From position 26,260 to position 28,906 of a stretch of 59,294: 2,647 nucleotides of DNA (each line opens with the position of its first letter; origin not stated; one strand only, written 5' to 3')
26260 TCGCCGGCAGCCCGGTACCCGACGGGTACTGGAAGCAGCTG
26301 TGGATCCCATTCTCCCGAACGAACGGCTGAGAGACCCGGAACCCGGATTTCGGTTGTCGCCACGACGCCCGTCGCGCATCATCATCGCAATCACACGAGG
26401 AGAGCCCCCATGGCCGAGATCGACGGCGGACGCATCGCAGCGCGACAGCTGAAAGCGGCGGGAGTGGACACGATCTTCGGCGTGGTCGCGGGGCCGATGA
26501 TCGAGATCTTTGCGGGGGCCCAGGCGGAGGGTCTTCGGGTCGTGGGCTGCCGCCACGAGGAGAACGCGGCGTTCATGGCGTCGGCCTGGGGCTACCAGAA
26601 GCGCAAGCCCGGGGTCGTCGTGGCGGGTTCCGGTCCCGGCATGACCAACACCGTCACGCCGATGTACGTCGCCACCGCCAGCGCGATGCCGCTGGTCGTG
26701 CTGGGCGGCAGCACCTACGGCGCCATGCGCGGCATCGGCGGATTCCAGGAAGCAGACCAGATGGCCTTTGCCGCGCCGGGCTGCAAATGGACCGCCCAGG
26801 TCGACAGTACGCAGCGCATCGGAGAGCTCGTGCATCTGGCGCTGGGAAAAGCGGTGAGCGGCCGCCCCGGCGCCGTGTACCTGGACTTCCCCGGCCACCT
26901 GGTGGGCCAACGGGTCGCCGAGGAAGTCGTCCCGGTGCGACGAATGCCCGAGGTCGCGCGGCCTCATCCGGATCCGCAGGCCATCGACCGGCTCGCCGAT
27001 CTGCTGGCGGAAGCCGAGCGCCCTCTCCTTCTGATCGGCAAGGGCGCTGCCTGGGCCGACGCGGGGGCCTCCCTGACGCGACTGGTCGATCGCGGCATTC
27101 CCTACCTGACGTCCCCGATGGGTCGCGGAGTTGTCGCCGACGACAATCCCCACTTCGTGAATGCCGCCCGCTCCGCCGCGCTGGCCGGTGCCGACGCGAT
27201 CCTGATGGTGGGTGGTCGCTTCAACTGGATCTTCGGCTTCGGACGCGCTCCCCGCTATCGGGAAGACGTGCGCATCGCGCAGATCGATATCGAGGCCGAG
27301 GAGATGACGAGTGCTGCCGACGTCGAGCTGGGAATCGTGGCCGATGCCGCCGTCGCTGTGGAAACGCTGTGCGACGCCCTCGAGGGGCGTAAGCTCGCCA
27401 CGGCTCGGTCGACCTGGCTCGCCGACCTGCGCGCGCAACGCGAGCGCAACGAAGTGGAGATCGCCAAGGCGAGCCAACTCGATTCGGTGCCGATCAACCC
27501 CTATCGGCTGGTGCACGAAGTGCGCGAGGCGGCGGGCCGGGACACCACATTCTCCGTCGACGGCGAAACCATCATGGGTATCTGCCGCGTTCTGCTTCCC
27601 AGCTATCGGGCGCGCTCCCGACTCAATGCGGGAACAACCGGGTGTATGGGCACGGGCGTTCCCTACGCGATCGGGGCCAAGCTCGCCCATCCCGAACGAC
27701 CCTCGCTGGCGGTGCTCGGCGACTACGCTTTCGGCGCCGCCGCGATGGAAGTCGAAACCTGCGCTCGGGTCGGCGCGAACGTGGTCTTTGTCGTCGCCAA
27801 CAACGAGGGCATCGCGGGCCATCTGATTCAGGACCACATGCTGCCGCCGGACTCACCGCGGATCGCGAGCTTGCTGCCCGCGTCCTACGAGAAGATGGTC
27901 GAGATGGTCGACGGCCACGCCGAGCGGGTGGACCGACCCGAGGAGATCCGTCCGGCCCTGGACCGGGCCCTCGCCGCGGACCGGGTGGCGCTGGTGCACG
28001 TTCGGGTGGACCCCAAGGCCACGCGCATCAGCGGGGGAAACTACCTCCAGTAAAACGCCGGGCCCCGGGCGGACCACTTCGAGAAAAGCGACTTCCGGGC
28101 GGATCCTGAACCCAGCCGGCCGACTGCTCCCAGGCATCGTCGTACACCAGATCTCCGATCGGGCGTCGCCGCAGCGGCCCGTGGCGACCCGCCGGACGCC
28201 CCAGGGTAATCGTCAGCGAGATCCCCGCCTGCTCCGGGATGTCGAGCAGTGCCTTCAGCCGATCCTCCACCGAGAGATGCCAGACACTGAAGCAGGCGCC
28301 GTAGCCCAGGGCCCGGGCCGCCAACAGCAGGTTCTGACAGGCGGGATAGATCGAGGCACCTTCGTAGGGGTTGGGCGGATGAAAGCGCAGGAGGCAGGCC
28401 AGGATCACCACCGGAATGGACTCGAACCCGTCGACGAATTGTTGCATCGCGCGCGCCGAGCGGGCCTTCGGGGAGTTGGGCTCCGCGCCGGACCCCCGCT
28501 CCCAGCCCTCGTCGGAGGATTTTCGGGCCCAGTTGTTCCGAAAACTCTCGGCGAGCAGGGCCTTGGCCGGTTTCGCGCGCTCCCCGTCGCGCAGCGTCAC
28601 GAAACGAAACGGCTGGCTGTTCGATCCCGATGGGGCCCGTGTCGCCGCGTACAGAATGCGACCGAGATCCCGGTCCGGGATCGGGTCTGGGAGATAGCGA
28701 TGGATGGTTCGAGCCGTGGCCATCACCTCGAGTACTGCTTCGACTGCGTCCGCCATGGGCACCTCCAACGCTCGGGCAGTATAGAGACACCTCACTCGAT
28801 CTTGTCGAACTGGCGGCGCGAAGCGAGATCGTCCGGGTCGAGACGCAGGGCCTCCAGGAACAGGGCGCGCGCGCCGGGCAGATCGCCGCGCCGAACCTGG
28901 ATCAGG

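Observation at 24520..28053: CarF/PEDS1-type desaturase + FA-hydroxylase-superfamily enzyme + HACL/OXC-type ThDP lyase in one co-directional block: candidate undescribed ether-lipid / 2-hydroxy-lipid remodelling operon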

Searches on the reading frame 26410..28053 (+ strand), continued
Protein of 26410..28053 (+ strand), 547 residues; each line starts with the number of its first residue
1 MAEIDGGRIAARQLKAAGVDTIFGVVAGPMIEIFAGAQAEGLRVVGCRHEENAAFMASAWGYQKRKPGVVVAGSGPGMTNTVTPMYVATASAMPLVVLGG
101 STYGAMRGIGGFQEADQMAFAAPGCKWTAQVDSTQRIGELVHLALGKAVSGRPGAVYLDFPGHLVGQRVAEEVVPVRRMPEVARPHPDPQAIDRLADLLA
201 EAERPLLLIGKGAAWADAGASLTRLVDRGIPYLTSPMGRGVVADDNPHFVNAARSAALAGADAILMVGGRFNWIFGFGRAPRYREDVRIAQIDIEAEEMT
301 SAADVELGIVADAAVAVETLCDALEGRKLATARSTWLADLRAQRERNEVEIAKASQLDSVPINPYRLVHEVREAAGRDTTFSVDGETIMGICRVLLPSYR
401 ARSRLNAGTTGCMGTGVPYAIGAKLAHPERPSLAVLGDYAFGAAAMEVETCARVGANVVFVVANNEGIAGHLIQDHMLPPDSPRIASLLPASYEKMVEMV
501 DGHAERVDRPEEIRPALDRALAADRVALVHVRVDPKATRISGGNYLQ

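Call 57: list_cluster_members(proteins=[P0246, P0002, P0122, P0127, P0266])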
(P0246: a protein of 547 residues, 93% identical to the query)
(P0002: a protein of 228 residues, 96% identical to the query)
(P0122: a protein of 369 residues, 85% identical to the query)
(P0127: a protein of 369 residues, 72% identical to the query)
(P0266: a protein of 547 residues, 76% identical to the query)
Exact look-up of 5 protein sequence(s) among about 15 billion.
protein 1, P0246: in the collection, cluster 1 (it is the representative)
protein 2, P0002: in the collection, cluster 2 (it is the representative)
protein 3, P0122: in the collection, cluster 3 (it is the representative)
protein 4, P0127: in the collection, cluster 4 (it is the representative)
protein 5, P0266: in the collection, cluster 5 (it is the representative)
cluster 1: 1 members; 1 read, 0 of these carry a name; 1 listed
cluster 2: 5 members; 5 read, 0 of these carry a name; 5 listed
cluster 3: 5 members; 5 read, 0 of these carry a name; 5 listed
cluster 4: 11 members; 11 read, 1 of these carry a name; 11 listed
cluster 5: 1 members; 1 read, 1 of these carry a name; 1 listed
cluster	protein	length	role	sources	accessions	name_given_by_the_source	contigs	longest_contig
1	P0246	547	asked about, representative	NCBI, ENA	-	-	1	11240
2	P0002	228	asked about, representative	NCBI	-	-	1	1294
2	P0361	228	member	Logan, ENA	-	-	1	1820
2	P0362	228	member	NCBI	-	-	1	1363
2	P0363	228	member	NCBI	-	-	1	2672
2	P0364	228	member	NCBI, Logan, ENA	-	-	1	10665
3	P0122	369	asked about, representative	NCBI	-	-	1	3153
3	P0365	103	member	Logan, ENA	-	-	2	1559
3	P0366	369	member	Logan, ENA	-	-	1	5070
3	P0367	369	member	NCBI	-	-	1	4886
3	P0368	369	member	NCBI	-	-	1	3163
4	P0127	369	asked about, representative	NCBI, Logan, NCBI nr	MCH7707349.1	MAG: sterol desaturase family protein [Myxococcales bacterium] | sterol desaturase family protein [Myxococcales bacterium]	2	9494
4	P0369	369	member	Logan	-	-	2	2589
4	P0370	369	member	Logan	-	-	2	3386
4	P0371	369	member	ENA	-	-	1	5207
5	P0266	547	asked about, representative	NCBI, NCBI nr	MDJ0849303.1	MAG: thiamine pyrophosphate-binding protein [Myxococcota bacterium] | thiamine pyrophosphate-binding protein [Myxococcota bacterium]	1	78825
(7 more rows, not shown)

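Call 58: find_encoding_contigs(protein=P0364, flank=10000, max_places=4)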
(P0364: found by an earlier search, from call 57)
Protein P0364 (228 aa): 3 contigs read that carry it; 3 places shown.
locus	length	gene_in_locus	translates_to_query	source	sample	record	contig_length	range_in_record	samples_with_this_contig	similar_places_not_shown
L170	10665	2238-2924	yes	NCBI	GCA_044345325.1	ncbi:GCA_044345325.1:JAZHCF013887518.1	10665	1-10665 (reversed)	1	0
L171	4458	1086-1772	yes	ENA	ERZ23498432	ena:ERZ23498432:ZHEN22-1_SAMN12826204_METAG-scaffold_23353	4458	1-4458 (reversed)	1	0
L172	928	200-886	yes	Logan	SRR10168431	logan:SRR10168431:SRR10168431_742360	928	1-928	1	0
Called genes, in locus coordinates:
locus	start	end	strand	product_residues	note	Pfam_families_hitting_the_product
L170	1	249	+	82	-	?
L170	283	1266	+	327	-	PF02771:Acyl-CoA_dh_N, PF00441:Acyl-CoA_dh_1, PF08028:Acyl-CoA_dh_2 (weak)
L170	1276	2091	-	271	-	PF01209:Ubie_methyltran, PF13489:Methyltransf_23, PF13649:Methyltransf_25, PF13847:Methyltransf_31, PF08241:Methyltransf_11, PF08242:Methyltransf_12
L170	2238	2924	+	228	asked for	PF10520:Lipid_desat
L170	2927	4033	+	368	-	PF04116:FA_hydroxylase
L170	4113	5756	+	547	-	PF02776:TPP_enzyme_N, PF00205:TPP_enzyme_M, PF02775:TPP_enzyme_C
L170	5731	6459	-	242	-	PF00881:Nitroreductase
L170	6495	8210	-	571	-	PF13431:TPR_17 (faint), PF13424:TPR_12 (faint), PF07719:TPR_2 (faint), PF13428:TPR_14 (faint), PF00515:TPR_1 (faint), PF13181:TPR_8 (faint), PF13432:TPR_16, PF14559:TPR_19 (weak), +2 more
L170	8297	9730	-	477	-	PF07969:Amidohydro_3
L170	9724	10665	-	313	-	?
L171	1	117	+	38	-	?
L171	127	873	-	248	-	PF01209:Ubie_methyltran, PF13489:Methyltransf_23, PF13649:Methyltransf_25, PF13847:Methyltransf_31, PF08241:Methyltransf_11, PF08242:Methyltransf_12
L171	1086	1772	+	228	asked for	PF10520:Lipid_desat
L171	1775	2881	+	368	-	PF04116:FA_hydroxylase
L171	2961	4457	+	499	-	?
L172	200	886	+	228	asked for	PF10520:Lipid_desat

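Call 63: find_encoding_contigs(protein=P0266, flank=7000, max_places=2)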
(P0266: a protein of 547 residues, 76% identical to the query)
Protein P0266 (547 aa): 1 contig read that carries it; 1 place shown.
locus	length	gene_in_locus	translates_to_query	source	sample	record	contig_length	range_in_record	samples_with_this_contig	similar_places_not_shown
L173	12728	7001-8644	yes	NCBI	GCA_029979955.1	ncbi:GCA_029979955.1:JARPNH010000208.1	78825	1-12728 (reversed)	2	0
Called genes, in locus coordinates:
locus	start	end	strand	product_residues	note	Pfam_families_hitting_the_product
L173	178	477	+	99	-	-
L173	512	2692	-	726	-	PF00989:PAS, PF08447:PAS_3, PF08448:PAS_4, PF13426:PAS_9, PF00512:HisKA (weak), PF02518:HATPase_c, PF00072:Response_reg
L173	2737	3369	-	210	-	PF00072:Response_reg, PF08281:Sigma70_r4_2 (weak), PF00196:GerE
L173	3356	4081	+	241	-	PF16670:PI-PLC-C1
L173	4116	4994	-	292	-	PF02739:5_3_exonuc_N, PF01367:5_3_exonuc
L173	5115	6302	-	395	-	PF04909:Amidohydro_2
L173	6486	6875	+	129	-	PF13441:Gly-zipper_YMGG (faint), PF13436:Gly-zipper_OmpA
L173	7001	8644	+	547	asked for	PF02776:TPP_enzyme_N, PF00205:TPP_enzyme_M, PF02775:TPP_enzyme_C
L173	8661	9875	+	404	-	PF02515:CoA_transf_3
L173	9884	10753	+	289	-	PF04909:Amidohydro_2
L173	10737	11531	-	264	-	PF13489:Methyltransf_23, PF08242:Methyltransf_12, PF08241:Methyltransf_11, PF13649:Methyltransf_25, PF13847:Methyltransf_31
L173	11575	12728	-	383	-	PF07690:MFS_1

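Call 64: find_encoding_contigs(protein=P0341, flank=7000, max_places=2)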
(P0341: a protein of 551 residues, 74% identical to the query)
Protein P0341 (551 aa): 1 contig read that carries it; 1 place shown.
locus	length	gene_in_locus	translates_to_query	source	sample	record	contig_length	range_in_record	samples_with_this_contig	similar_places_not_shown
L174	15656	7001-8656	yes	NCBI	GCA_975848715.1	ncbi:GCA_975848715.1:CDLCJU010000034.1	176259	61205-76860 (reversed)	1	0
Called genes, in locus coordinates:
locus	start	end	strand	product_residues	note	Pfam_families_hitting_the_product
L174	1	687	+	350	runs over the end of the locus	PF01636:APH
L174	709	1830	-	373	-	PF03060:NMO, PF01070:FMN_dh (weak)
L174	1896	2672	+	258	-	PF00106:adh_short, PF08659:KR, PF13561:adh_short_C2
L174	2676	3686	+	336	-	PF14606:Lipase_GDSL_3, PF00657:Lipase_GDSL (weak), PF13472:Lipase_GDSL_2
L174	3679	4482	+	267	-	PF00106:adh_short, PF08659:KR, PF23441:SDR (weak), PF13561:adh_short_C2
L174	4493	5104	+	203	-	PF13302:Acetyltransf_3, PF00583:Acetyltransf_1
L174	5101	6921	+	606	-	PF00364:Biotin_lipoyl, PF25973:BSH_CzcB (faint), PF01039:Carboxyl_trans, PF03255:ACCA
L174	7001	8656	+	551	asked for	PF02776:TPP_enzyme_N, PF00205:TPP_enzyme_M, PF02775:TPP_enzyme_C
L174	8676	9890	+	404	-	PF02515:CoA_transf_3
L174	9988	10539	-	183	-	PF00188:CAP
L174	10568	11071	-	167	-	-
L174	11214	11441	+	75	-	-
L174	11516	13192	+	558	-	-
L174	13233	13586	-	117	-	PF02954:HTH_8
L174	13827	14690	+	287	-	PF00753:Lactamase_B, PF12706:Lactamase_B_2 (faint)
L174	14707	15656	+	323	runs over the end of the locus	PF00106:adh_short, PF08659:KR, PF13561:adh_short_C2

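Call 65: find_encoding_contigs(protein=P0319, flank=7000, max_places=2)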
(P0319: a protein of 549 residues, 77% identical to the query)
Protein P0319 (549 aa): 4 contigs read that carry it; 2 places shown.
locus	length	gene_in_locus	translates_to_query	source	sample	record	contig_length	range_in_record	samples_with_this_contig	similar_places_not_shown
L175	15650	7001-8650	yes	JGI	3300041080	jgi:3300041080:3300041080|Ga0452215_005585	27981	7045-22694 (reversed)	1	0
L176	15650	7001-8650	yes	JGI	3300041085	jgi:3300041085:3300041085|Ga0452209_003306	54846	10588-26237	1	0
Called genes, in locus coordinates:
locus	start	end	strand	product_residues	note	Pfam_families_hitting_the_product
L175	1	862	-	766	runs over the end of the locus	PF03104:DNA_pol_B_exo1, PF00136:DNA_pol_B, PF03175:DNA_pol_B_2 (faint)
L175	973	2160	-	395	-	-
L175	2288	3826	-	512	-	PF00171:Aldedh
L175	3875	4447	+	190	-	-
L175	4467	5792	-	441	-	PF01636:APH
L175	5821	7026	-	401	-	PF03060:NMO, PF01070:FMN_dh (weak)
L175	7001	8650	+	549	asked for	PF02776:TPP_enzyme_N, PF00205:TPP_enzyme_M, PF02775:TPP_enzyme_C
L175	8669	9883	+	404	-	PF02515:CoA_transf_3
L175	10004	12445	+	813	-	PF02515:CoA_transf_3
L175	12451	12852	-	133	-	PF07719:TPR_2 (faint), PF14559:TPR_19 (weak), PF13424:TPR_12 (weak), PF13428:TPR_14 (weak), PF13432:TPR_16 (weak), PF14559:TPR_19 (weak)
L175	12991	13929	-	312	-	-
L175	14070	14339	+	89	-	PF02597:ThiS (weak)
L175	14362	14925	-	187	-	PF03449:GreA_GreB_N, PF01272:GreA_GreB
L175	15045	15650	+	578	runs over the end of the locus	PF02730:AFOR_N, PF01314:AFOR_C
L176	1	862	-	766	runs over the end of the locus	PF03104:DNA_pol_B_exo1, PF00136:DNA_pol_B, PF03175:DNA_pol_B_2 (faint)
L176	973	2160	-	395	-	-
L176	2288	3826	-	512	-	PF00171:Aldedh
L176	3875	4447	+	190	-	-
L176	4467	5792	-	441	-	PF01636:APH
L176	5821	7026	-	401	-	PF03060:NMO, PF01070:FMN_dh (weak)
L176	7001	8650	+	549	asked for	PF02776:TPP_enzyme_N, PF00205:TPP_enzyme_M, PF02775:TPP_enzyme_C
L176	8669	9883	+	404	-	PF02515:CoA_transf_3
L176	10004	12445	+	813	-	PF02515:CoA_transf_3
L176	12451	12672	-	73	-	PF13428:TPR_14 (weak), PF13432:TPR_16 (weak), PF14559:TPR_19 (weak)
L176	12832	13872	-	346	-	-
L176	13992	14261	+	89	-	PF02597:ThiS (weak)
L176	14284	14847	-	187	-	PF03449:GreA_GreB_N, PF01272:GreA_GreB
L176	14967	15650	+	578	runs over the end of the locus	PF02730:AFOR_N, PF01314:AFOR_C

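Call 69: search_protein_families(library=ncbifam, proteins=[L173:8661-9875:+, L161:2997-4238:-], max_evalue=1e-10)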
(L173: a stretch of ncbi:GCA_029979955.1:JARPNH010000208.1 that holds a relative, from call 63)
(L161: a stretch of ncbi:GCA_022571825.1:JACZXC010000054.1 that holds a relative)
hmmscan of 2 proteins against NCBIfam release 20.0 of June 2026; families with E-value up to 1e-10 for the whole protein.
L173:8661-9875:+ (404 aa): 7 families
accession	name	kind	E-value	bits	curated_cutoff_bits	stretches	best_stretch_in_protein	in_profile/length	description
TIGR03253.1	oxalate_frc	equivalog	1.4e-63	215.1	504.2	2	3-203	2-198/416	formyl-CoA transferase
NF003809.0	PRK05398.1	subfamily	2.9e-63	213.9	442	1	1-404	1-416/416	formyl-CoA transferase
NF052585.1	SucGlutTfsCaiB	equivalog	7.9e-62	209.1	750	1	3-386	6-387/394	succinate--glutarate CoA-transferase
NF041294.1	Scnl_mescCoAtase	equivalog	3.9e-54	184.2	700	1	5-384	4-380/381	succinyl-CoA:mesaconate CoA-transferase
NF008511.0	PRK11430.1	equivalog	2.8e-47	161.7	522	1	4-315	9-313/381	CoA:oxalate CoA-transferase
NF002914.1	PRK03525.1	equivalog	5.6e-33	114.4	413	1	4-403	9-396/400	L-carnitine CoA-transferase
TIGR04253.1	mesacon_CoA_iso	equivalog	4.4e-19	68.7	725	1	5-403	3-399/403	2-methylfumaryl-CoA isomerase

L161:2997-4238:- (413 aa): 0 families

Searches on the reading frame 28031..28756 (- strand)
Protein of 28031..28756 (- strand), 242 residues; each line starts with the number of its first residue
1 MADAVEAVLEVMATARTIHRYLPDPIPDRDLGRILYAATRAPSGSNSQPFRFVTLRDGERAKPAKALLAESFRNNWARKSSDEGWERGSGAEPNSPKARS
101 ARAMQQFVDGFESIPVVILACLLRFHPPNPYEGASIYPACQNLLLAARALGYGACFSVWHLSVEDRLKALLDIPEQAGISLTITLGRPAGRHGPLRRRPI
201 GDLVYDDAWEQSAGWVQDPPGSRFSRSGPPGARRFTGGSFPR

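Call 3: search_protein_families(library=pfam, proteins=[window:28041-28715:-], max_evalue=0.01)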
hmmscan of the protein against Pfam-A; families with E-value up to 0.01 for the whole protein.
window:28041-28715:- (224 aa): 0 families

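Call 4: search_protein_families(library=ncbifam, proteins=[window:28041-28715:-], max_evalue=0.01)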
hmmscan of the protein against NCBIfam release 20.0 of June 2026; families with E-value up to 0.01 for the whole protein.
window:28041-28715:- (224 aa): 0 families

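Call 20: search_protein_families(library=pfam, proteins=[window:28031-28756:-], max_evalue=0.0001)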
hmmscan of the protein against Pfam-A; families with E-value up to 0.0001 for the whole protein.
seq(242 aa): 2 families
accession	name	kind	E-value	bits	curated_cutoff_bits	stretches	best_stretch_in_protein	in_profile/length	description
PF00881.29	Nitroreductase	-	3.5e-22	79.8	23.5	1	15-187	4-167/167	Nitroreductase family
PF14512.11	TM1586_NiRdase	-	1.9e-05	24.8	27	0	31-58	160-187/215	Putative TM nitroreductase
